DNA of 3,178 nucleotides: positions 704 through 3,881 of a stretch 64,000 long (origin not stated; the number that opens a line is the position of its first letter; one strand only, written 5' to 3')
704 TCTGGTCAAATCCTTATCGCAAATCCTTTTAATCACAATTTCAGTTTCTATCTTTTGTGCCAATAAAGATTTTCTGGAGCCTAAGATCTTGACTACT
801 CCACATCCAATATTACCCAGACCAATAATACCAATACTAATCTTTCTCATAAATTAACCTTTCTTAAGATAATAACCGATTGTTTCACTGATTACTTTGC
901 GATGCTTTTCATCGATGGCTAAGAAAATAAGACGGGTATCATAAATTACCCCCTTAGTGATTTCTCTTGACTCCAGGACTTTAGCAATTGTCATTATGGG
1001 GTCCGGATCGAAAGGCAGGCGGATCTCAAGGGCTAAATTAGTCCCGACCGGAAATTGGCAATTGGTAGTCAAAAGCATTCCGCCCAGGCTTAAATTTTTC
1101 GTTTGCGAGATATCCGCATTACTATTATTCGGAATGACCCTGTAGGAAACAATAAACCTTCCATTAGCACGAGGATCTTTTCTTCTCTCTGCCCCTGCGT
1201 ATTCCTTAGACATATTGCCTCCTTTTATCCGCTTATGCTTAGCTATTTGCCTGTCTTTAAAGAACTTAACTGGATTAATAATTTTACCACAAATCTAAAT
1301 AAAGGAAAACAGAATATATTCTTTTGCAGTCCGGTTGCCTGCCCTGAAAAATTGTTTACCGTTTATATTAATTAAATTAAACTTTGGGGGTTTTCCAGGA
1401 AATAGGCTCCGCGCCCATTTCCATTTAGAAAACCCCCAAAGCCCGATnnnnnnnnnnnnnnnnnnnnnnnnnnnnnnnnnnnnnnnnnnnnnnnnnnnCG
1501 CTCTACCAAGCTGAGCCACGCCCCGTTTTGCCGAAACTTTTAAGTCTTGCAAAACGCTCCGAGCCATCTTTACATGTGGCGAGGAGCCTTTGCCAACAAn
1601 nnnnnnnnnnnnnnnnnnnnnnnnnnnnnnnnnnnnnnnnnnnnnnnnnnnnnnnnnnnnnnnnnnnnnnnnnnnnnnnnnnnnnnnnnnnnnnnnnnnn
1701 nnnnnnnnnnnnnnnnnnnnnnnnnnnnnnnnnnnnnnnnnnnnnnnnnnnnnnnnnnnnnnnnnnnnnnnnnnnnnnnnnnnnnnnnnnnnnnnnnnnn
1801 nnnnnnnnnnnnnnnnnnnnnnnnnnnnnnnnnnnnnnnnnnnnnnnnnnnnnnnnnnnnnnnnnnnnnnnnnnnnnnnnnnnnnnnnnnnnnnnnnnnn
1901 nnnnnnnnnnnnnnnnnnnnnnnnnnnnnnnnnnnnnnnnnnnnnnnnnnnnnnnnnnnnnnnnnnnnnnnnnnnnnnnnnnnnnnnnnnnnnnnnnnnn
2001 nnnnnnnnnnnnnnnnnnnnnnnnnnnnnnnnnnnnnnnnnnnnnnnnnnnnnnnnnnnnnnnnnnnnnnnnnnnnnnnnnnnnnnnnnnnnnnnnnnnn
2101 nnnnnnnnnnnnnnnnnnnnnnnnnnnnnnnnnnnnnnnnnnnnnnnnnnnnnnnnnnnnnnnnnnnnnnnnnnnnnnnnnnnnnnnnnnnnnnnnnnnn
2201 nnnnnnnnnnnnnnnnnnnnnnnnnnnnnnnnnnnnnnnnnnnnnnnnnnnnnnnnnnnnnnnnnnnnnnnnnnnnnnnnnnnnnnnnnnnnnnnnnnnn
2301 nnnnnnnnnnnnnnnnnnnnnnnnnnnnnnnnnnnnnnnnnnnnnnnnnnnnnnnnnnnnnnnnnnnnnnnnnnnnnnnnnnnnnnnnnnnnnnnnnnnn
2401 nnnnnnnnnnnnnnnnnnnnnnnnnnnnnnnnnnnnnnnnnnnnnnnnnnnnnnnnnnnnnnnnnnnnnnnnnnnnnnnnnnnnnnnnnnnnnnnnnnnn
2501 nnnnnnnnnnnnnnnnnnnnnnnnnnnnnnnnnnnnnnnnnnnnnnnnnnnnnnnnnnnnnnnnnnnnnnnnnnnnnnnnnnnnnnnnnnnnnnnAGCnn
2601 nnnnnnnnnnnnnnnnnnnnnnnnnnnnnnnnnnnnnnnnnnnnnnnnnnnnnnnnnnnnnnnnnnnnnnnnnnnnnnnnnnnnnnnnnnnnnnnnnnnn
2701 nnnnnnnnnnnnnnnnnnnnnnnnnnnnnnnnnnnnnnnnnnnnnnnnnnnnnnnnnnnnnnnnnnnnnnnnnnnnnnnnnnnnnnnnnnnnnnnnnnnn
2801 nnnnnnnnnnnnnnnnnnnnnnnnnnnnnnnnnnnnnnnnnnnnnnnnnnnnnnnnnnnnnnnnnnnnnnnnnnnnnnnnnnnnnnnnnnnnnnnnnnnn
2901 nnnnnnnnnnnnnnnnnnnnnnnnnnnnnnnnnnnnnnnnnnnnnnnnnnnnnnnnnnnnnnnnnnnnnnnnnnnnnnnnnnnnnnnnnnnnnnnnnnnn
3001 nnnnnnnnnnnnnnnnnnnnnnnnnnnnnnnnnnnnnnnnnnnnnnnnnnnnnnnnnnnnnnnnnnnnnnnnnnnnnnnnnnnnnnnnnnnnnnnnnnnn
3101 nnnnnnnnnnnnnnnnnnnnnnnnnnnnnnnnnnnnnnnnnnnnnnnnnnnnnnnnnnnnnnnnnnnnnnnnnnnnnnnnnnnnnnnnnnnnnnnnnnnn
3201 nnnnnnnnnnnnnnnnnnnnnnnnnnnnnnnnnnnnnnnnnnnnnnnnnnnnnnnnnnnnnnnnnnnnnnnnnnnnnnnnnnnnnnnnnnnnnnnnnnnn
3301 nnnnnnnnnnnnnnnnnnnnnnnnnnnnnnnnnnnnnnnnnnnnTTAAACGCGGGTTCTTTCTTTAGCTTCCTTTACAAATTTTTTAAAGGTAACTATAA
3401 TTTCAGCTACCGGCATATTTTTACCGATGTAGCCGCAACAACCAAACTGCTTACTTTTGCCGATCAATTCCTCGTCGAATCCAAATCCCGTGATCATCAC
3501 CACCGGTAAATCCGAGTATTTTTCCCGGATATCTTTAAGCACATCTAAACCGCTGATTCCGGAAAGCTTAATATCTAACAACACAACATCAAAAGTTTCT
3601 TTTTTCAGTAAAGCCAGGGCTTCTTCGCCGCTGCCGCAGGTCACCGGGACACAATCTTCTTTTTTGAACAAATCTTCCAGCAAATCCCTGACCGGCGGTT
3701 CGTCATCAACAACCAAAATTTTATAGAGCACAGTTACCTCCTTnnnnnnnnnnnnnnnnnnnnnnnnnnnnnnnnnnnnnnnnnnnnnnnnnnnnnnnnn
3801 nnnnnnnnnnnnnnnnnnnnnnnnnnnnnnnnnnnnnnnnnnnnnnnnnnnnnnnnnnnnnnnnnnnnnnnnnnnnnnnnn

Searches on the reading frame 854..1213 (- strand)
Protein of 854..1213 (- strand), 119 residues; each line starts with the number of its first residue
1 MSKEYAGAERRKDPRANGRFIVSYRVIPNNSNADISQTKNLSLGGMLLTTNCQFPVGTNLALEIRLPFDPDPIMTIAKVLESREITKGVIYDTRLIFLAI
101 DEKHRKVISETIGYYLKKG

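Call 46: search_protein_families(library=pfam, proteins=[window:854-1213:-])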
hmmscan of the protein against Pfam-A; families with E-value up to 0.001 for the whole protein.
window:854-1213:- (119 aa): 1 family
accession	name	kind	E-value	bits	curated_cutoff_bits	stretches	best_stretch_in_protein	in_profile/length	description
PF07238.19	PilZ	-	1e-08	35.8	22.5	1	9-108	1-96/102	PilZ domain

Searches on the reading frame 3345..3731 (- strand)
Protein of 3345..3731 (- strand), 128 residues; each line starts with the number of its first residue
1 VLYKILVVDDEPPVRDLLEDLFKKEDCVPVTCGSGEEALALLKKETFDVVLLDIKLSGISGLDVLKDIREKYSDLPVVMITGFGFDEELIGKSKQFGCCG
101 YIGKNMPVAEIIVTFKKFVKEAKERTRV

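Call 46: search_protein_families(library=pfam, proteins=[window:3345-3731:-])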
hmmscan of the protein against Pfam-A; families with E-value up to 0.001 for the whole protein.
window:3345-3731:- (128 aa): 1 family
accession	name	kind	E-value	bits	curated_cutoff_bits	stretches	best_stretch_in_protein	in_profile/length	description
PF00072.30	Response_reg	-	8.8e-25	87.5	30.2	1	5-112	1-107/111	Response regulator receiver domain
